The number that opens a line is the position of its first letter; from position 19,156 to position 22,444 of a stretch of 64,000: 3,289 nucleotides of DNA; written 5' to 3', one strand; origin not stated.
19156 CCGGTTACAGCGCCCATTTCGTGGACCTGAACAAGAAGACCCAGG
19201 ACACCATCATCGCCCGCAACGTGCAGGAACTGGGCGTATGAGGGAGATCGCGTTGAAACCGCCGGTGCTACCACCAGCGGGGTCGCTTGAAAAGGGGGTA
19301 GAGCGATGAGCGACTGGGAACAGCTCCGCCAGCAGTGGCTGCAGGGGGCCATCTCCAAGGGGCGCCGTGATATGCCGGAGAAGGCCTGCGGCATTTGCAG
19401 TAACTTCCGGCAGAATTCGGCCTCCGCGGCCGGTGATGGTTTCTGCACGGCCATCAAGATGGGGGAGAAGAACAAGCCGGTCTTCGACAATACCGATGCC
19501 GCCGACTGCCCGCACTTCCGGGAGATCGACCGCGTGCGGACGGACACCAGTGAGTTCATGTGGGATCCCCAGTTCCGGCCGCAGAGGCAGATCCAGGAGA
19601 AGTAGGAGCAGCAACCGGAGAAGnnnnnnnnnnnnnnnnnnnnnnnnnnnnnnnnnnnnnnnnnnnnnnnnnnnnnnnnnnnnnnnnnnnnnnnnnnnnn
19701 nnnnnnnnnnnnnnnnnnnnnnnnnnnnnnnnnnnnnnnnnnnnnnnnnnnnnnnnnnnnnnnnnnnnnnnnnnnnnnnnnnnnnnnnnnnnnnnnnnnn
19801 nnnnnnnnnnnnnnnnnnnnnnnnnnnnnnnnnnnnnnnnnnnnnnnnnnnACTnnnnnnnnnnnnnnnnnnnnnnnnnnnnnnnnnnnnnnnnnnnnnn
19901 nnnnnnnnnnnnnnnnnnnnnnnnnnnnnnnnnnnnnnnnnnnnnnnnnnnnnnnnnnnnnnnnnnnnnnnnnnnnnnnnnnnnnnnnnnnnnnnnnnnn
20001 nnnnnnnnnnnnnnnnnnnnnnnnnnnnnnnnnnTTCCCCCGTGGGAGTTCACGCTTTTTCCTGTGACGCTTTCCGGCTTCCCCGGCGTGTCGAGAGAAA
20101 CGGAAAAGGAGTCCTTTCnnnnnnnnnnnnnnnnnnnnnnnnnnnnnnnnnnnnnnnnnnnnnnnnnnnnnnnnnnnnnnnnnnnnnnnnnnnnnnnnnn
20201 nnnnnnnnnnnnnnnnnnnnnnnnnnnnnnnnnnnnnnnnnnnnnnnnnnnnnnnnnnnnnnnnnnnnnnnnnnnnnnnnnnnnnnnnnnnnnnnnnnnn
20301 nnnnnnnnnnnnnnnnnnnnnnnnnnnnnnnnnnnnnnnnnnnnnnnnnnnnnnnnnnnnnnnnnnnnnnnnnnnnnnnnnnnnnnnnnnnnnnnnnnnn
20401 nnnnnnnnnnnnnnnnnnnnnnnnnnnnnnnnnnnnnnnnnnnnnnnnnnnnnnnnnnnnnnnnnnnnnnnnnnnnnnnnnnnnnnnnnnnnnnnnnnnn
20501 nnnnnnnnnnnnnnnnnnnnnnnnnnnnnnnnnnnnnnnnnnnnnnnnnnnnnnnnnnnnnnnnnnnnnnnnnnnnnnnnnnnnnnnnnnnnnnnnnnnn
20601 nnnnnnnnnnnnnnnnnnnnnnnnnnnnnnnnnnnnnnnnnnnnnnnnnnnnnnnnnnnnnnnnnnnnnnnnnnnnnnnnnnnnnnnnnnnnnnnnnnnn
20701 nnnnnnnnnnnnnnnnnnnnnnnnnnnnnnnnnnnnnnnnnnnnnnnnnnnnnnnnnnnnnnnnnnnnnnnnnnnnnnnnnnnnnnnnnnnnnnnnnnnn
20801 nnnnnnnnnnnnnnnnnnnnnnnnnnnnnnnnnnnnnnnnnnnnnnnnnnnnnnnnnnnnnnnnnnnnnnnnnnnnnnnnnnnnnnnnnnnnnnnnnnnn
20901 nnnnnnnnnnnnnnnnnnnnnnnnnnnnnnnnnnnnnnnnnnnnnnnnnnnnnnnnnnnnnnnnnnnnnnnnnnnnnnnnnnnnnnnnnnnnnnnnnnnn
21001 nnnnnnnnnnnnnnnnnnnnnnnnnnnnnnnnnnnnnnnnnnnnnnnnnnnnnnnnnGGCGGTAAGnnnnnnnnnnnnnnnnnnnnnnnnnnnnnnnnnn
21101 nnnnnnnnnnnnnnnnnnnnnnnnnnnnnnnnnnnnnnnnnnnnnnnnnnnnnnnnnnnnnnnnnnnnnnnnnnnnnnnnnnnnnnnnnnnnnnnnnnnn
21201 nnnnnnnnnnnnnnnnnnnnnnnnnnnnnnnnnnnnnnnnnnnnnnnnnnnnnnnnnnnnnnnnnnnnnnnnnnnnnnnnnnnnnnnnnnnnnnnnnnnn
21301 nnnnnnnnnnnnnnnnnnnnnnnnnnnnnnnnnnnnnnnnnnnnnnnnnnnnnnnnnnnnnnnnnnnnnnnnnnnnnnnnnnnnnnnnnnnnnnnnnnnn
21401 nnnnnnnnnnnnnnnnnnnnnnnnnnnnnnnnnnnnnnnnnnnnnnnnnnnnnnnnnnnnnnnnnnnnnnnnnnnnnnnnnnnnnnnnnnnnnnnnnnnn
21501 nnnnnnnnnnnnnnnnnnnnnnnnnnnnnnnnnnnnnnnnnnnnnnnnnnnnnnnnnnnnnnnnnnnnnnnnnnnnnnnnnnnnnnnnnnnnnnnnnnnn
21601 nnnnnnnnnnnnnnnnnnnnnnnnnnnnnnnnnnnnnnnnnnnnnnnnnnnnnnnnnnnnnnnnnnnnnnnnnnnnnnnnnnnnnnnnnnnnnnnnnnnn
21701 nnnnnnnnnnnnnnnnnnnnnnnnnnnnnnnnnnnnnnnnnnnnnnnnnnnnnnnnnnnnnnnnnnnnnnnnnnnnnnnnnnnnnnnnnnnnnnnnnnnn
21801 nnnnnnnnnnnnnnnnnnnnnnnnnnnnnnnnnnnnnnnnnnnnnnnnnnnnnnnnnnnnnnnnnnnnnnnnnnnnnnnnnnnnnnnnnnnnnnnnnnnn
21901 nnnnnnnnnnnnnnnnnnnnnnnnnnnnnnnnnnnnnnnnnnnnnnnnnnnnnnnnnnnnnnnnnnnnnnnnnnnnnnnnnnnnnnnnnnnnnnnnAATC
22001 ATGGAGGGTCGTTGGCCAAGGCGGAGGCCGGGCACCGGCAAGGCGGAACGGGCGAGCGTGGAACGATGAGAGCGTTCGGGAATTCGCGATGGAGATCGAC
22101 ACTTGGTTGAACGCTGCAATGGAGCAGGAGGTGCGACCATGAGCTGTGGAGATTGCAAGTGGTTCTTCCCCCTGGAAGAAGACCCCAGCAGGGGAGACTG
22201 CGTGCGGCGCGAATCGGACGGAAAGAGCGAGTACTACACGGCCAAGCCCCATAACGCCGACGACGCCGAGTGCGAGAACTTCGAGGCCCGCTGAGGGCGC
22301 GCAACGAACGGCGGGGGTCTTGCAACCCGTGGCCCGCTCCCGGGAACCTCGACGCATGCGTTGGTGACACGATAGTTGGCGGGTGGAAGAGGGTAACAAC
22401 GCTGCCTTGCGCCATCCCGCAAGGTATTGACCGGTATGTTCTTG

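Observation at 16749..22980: Non-canonical architecture of an X-succinate-synthase-like GRE locus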

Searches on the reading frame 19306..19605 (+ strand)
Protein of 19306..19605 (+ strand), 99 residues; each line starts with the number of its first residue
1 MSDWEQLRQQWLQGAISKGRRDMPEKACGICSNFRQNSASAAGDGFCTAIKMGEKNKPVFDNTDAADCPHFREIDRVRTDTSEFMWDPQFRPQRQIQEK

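Call 3: search_protein_families(library=pfam, proteins=[window:19306-19605:+], max_evalue=1)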
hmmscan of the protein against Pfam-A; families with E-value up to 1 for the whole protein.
window:19306-19605:+ (99 aa): 1 family
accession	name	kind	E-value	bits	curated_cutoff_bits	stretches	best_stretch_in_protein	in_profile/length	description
PF18524.6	HPIP_like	-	0.25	11.5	28.1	1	27-68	2-38/40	High potential iron-sulfur protein like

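Call 4: search_protein_families(library=ncbifam, proteins=[window:19306-19605:+], max_evalue=1)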
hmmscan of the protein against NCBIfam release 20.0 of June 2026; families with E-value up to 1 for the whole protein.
window:19306-19605:+ (99 aa): 2 families
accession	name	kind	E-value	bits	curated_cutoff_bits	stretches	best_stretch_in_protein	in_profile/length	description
NF033716.1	glycyl_HPDL_Sma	equivalog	0.052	13.9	50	1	25-71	37-78/79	4-hydroxyphenylacetate decarboxylase small subunit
NF052402.1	ThlOxiredEpsilon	equivalog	0.22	11.1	370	1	33-73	105-144/236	bifunctional thiol oxidoreductase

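Call 6: search_solved_structures(query=window:19306-19605:+, max_evalue=10, show_alignments=3)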
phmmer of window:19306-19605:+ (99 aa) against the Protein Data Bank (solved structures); distinct sequences matched with E-value up to 10: 4.
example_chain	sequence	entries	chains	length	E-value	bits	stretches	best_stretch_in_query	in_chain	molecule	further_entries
9o8u_B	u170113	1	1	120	9e-12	48.4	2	3-54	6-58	MasB protein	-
3ucp_A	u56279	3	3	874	0.25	14.9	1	21-54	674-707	UndA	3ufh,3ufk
8oes_A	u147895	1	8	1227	1.1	12.8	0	26-46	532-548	Mucin-5B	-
3oue_A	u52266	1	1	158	2.6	11.6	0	22-48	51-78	Cytochrome c family protein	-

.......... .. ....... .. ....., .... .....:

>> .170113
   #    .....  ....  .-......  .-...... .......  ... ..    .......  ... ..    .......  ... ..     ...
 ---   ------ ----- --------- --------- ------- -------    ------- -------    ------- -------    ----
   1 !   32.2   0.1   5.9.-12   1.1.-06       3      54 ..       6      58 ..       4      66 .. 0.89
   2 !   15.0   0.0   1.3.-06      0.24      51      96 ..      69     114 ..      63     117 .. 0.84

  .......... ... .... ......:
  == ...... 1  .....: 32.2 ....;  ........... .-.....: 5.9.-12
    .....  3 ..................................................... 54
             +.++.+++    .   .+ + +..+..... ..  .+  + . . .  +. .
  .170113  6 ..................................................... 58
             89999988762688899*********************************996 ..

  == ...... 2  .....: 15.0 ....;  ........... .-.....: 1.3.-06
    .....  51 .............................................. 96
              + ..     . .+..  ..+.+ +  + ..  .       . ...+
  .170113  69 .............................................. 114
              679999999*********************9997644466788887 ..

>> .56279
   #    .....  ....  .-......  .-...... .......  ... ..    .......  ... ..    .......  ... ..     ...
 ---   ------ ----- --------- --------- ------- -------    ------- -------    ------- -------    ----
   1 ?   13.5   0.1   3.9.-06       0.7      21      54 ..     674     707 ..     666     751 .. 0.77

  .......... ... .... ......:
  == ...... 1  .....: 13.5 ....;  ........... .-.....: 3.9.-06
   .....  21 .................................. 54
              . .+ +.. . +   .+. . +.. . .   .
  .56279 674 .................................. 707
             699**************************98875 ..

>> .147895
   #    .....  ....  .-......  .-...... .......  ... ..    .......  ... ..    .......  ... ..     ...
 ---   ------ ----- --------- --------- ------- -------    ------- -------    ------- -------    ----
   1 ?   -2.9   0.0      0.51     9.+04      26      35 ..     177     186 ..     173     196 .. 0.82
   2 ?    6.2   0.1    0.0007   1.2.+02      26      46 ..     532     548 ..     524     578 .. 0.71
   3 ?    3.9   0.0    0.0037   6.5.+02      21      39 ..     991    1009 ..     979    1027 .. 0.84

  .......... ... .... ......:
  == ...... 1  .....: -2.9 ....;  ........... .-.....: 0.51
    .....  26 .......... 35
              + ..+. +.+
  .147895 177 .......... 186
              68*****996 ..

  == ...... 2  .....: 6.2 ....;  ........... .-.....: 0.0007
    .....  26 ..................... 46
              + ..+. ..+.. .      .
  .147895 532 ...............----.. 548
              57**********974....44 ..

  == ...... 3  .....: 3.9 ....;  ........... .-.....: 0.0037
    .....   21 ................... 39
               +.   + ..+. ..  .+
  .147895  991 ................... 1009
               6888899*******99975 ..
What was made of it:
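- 19306..19605 (+): Beta subunit (MasB homologue), 99 aa, predicted [4Fe-4S] ligands C28/C31/C47/C68. The cluster-shielding loop is about 14 residues shorter than in MasB. 9o8u_B E=9e-12, with the four Cys aligned to MasB C32/C35/C51/C86 (call 6).
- On MASS/ASS (alkane-activating subclass): C28/C31/C47/C68 align with C32/C35/C51/C86 (call 6).
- Beta matches MasB at E=9e-12 (call 6).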

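Call 43: find_homologous_proteins(query=window:19306-19605:+, max_evalue=0.001)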
Query window:19306-19605:+ (99 aa): 29 proteins with E <= 0.001 among 29 candidates.
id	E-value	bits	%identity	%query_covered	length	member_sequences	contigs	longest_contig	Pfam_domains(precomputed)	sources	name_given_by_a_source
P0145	3.3e-61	222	97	100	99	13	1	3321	-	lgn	-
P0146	8.7e-51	188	81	100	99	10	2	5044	-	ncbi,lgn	-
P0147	1.3e-49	184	78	100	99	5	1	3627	-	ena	-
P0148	2.1e-48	181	78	100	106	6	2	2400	-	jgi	-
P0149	5.6e-48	179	77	100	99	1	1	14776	-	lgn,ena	-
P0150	5.4e-47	176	76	100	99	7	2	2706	-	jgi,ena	jgi:hypothetical protein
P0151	8.8e-47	175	76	100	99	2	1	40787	-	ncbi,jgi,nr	ncbi:MAG: hypothetical protein C4536_14555 [Actinobacteria bacterium]|jgi:hypothetical protein|nr:MA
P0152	1.1e-46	175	76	98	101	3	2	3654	-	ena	-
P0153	2.0e-46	174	73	100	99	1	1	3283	-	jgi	jgi:hypothetical protein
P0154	2.1e-46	174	75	100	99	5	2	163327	-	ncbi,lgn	-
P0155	5.8e-46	173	74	100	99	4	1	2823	-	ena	-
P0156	1.9e-45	171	74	100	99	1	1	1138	-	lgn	-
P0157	7.3e-45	169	73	100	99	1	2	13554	-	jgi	jgi:hypothetical protein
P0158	1.2e-44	169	72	100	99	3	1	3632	-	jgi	-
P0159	5.5e-44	166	74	100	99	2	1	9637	-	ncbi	-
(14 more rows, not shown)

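Call 54: predict_structure(alignment_id=A3)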
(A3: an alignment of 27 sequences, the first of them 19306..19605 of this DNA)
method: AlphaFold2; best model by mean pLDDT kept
length: 99 residues; sequences in the alignment: 27
mean_pLDDT: 46.5   pTM: 0.26
mean pLDDT of the five models: 46.5, 40.4, 40.3, 40.1, 39.5
residues with pLDDT >= 90: 0; 70-90: 0; 50-70: 33; < 50: 66
segments of 3 or more residues with pLDDT < 50: 18-24, 36-64, 73-99
pLDDT, mean of each block of 10 residues (from residue 1): 58 52 49 49 43 44 50 41 38 40
secondary structure, 60 per line:
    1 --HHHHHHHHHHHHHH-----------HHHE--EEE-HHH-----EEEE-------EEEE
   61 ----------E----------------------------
elements in order: H3-16 E34-36 E46-49 E57-60
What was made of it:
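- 19306..19605 (+): The AF2 model was unusable (pLDDT 46; call 54).
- The beta structure prediction failed (pLDDT 46; call 54), and no multimer modelling was possible.
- Tried and rejected: AF2 model of beta. pLDDT was 46, so it was unusable and I did not send it to fold search (call 54).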

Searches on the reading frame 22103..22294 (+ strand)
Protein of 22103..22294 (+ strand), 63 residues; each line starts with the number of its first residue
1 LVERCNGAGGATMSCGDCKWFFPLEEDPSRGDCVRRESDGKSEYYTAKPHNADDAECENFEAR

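Call 3: search_protein_families(library=pfam, proteins=[window:22103-22294:+], max_evalue=1)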
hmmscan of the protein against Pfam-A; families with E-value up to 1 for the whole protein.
window:22103-22294:+ (63 aa): 2 families
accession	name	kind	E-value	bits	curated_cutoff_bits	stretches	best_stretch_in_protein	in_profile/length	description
PF08201.16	BssC_TutF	-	1e-13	51.5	25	1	14-61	3-55/56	BssC/TutF protein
PF18512.6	BssB_TutG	-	0.0037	17.6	25.6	1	10-37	6-34/66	Benzylsuccinate synthase beta subunit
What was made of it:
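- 22139..22294 (+): Gamma subunit (MasC/BssC family), 51 aa from ATG 22139 (the mechanical ORF starts at TTG 22103). C-x2-C-x14-C-x23-C. Pfam PF08201 E=1e-13, 51.5 bits against a cutoff of 25 (call 3).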

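Call 4: search_protein_families(library=ncbifam, proteins=[window:22103-22294:+], max_evalue=1)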
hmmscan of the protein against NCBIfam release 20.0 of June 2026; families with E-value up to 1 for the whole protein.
window:22103-22294:+ (63 aa): 0 families

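Call 7: search_solved_structures(query=window:22103-22294:+, max_evalue=10, show_alignments=3)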
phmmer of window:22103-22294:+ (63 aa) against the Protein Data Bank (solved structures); distinct sequences matched with E-value up to 10: 4.
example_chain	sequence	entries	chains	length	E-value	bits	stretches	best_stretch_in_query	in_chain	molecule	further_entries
9o8u_C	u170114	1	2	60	2.5e-11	46.6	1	14-59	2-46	1-methyl alkyl succinate synthase subunit MasC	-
4pkc_C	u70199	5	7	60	3.7e-07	33.4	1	12-62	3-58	TutF | benzylsuccinate synthase gamma chain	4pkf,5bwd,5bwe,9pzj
4pkf_B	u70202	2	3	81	0.027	18.1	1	10-36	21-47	TutG | benzylsuccinate synthase beta chain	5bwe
9pzj_B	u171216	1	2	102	0.035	17.7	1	10-36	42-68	benzylsuccinate synthase beta chain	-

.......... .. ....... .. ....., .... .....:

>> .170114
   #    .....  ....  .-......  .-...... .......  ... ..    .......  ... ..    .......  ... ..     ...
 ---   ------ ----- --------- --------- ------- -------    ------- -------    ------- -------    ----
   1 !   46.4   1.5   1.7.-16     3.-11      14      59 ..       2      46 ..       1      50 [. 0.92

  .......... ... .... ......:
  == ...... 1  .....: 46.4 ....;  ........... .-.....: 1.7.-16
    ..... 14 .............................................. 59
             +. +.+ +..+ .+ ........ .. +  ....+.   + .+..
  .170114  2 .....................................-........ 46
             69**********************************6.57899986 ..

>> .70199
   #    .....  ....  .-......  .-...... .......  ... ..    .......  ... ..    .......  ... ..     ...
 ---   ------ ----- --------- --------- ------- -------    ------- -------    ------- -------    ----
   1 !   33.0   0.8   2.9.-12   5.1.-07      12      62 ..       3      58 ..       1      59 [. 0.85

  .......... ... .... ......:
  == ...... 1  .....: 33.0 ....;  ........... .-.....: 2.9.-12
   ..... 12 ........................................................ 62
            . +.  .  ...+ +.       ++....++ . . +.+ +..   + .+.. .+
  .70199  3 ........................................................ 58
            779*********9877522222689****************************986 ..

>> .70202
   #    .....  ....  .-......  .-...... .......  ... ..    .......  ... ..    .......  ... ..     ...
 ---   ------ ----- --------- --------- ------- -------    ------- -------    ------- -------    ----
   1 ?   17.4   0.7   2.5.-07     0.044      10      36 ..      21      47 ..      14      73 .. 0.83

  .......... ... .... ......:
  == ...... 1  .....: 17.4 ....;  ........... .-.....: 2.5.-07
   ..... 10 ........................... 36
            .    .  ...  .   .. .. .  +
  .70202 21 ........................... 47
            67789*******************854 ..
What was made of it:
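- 22139..22294 (+): 9o8u_C E=2.5e-11 and TutF E=3.7e-7 (call 7).
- On X-succinate synthases (fumarate-adding GREs): MasC E=2.5e-11 and TutF E=3.7e-7, with four Cys aligned (call 7).
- Gamma passes Pfam BssC_TutF and matches TutF at E=3.7e-7 (calls 3, 7).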
